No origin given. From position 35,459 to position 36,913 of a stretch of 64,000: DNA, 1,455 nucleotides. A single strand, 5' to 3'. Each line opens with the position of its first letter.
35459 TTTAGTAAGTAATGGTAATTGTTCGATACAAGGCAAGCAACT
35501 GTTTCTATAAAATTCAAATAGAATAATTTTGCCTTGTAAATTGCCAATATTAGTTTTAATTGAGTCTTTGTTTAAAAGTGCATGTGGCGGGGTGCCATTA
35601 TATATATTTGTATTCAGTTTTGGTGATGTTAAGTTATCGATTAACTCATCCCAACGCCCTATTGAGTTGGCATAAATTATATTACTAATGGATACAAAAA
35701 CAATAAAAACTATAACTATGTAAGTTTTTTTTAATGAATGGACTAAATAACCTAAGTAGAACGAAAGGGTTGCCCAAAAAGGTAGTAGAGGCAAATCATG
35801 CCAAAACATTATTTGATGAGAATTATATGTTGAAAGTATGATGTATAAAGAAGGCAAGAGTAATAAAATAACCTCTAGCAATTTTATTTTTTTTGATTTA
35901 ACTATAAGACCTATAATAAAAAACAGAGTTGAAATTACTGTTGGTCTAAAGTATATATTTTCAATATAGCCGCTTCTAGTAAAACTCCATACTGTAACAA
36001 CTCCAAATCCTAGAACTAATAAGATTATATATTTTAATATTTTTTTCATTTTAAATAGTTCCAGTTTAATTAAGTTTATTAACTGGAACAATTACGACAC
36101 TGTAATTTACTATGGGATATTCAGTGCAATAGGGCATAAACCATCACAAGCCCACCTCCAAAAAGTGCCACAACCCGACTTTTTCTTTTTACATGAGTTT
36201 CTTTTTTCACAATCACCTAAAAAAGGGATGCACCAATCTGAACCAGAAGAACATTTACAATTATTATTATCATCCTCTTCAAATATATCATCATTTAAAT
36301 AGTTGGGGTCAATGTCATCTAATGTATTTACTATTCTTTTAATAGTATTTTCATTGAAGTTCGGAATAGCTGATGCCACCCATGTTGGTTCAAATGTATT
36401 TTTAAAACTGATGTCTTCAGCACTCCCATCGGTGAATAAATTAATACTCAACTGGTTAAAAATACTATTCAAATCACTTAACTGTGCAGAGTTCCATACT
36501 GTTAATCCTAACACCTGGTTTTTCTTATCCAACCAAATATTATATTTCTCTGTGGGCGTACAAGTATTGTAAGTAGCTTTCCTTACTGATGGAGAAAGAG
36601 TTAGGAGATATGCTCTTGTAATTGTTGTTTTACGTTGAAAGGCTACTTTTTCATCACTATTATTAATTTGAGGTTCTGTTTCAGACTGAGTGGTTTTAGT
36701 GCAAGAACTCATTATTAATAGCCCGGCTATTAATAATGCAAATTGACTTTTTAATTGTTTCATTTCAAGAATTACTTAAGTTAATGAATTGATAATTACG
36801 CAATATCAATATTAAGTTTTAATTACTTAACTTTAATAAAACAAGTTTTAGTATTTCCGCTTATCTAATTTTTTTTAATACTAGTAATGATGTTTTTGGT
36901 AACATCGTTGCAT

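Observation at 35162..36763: Cys-rich C-terminal lipoprotein immediately upstream of a membrane-anchored TlpA-like thiol-disulfide oxidoreductase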

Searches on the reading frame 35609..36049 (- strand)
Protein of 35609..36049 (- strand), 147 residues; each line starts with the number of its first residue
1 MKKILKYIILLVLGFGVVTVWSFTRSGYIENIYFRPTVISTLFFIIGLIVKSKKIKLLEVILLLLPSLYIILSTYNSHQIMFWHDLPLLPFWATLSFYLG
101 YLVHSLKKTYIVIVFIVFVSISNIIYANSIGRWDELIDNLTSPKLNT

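Call 53: search_protein_families(library=pfam, proteins=[window:35609-36049:-], max_evalue=1)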
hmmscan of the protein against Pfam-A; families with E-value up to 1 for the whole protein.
seq(147 aa): 0 families

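Call 76: search_solved_structures(query=A7, max_evalue=10)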
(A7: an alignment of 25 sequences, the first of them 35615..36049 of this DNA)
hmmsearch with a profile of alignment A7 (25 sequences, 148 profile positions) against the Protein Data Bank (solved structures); distinct sequences matched with E-value up to 10: 2.
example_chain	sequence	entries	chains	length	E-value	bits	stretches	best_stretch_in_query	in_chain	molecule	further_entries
9emz_A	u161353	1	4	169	0.22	14.6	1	80-129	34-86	Lipoprotein signal peptidase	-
5dir_A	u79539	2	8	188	0.26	14.4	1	80-129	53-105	Lipoprotein signal peptidase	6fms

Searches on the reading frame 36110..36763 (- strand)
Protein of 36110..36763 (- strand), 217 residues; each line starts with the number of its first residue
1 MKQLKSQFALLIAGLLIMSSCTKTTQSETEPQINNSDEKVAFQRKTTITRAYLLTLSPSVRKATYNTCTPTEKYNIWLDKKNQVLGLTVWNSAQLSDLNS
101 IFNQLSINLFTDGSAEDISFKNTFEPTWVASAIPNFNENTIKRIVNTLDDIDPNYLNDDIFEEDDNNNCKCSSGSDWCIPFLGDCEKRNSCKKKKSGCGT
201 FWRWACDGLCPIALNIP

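Call 3: search_protein_families(library=pfam, proteins=[window:36110-36763:-], max_evalue=0.1)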
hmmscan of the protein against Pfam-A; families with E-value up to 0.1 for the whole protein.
window:36110-36763:- (217 aa): 0 families

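Call 4: search_protein_families(library=ncbifam, proteins=[window:36110-36763:-], max_evalue=0.1)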
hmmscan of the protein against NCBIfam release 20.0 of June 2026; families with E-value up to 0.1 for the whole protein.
window:36110-36763:- (217 aa): 2 families
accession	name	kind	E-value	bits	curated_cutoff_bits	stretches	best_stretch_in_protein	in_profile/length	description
NF033852.1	fulvocin_rel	subfamily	4.9e-29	102.1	35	1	61-210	1-149/150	bacteriocin fulvocin C-related protein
TIGR04454.1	Lepto_4Cys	hypoth_equivalog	0.066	13.7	35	0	3-75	4-74/92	TIGR04454 family lipoprotein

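Call 6: find_homologous_proteins(query=window:36110-36763:-)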
Query window:36110-36763:- (217 aa): 2 proteins with E <= 0.001 among 96 candidates.
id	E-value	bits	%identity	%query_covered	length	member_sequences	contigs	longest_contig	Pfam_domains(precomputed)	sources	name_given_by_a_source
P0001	5.0e-144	496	100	100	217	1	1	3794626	-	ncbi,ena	-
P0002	1.7e-90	321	71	90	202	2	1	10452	-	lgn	-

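Call 16: search_protein_representatives(protein=window:36110-36763:-)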
Query: 217 residues. Proteins with E-value up to 0.001 (for the whole library): 385; up to 1e-10: 58; up to 1e-30: 1. The best 150 are listed.
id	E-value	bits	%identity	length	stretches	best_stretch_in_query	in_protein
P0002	5.4e-91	320.5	72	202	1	18-213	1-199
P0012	5.5e-25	104.7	35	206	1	11-210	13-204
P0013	1.1e-24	103.7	32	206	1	8-210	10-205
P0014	9.9e-24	100.6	35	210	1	22-210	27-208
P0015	1.0e-22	97.3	33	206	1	3-210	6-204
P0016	3.8e-22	95.4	31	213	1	6-210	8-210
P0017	1.3e-21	93.6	30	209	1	9-211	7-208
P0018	1.5e-21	93.5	42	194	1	63-211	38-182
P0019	2.5e-21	92.7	35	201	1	45-211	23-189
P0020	5.0e-21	91.8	38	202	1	46-210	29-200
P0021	7.4e-21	91.2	36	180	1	49-210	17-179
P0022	3.4e-20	89.0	35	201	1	50-211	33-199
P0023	1.8e-18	83.4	32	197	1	57-211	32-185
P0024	4.1e-18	82.2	31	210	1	9-214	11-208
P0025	1.0e-17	81.0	33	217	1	9-211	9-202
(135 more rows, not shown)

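Call 56: predict_structure(alignment_id=A5)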
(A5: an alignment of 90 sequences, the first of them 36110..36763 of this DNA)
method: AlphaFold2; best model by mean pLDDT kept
length: 217 residues; sequences in the alignment: 90
mean_pLDDT: 85.4   pTM: 0.73
mean pLDDT of the five models: 85.4, 84.7, 84.6, 83.3, 82.9
residues with pLDDT >= 90: 115; 70-90: 60; 50-70: 42; < 50: 0
segments of 3 or more residues with pLDDT < 50: none
pLDDT, mean of each block of 10 residues (from residue 1): 75 82 66 59 78 94 95 97 96 98 98 98 96 93 95 84 65 83 79 85 92 63
secondary structure, 60 per line:
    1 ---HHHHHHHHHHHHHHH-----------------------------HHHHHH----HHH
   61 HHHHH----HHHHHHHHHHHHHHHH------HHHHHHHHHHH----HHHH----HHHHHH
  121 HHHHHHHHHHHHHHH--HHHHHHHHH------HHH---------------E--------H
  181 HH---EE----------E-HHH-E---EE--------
elements in order: H4-18 H48-53 H58-65 H70-85 H92-102 H107-110 H115-135 H138-146

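Call 71: list_cluster_members(proteins=[P0001, P0003, P0006, P0012])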
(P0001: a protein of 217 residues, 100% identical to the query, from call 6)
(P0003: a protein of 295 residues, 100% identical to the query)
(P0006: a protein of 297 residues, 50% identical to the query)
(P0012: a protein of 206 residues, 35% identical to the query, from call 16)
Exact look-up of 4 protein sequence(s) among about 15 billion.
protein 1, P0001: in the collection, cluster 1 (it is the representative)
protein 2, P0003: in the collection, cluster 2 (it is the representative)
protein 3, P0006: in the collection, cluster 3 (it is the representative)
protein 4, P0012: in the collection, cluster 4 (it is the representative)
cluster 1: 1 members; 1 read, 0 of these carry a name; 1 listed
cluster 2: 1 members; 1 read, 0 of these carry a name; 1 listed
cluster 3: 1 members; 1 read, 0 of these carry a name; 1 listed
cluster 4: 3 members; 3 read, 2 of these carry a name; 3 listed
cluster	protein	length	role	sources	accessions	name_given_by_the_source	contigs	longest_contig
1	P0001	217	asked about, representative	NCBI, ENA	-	-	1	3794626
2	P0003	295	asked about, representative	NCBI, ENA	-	-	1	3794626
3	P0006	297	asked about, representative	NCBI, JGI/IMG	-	-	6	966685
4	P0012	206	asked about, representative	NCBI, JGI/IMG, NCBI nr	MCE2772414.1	MAG: bacteriocin fulvocin C-related protein [Bacteroidetes bacterium] | bacteriocin fulvocin C-related protein [Bacteroidota bacterium]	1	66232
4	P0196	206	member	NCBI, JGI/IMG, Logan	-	hypothetical protein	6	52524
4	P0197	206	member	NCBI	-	-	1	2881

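Call 77: search_solved_structures(query=A5, max_evalue=10)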
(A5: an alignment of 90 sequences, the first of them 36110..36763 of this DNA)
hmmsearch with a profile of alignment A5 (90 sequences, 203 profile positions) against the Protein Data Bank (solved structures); distinct sequences matched with E-value up to 10: 14.
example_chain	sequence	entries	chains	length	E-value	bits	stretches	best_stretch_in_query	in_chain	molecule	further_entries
5z6b_A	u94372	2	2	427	0.12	15.6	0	45-83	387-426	Putative ABC transporter substrate-binding protein YesO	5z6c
6all_A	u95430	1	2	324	0.13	15.5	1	1-34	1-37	Fe(3+)-citrate-binding protein yfmC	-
4fyb_B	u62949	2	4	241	0.37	14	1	4-125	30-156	Thiol:disulfide interchange protein (DsbC)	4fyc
6fcg_A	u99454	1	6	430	0.86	12.8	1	4-34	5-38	Glycoside hydrolase, GH17 family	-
9v1i_la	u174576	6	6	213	1.9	11.7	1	31-114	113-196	60S ribosomal protein L26, putative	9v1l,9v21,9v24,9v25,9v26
3o39_A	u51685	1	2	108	3.4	10.9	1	31-71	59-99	Periplasmic protein related to spheroblast formation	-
5wnw_A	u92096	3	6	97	3.5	10.9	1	31-71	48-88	Periplasmic chaperone Spy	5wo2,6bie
5k7v_A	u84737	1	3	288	4.6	10.5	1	39-122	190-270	Designed protein HR00C3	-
5wo1_A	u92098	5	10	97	6.6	10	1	32-71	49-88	Periplasmic chaperone Spy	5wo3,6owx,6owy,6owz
3oeo_A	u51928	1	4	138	6.8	9.9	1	31-71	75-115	Spheroplast protein Y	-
7qay_A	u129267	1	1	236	8.8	9.5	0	73-138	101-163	Cyclodipeptide synthase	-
7qax_A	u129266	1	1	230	8.9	9.5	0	70-138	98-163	Cyclodipeptide synthase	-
7qaq_A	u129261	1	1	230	9.3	9.5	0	92-138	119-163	Cyclodipeptide synthase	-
7qb8_A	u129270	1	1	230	9.4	9.5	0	70-138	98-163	Cyclodipeptide synthase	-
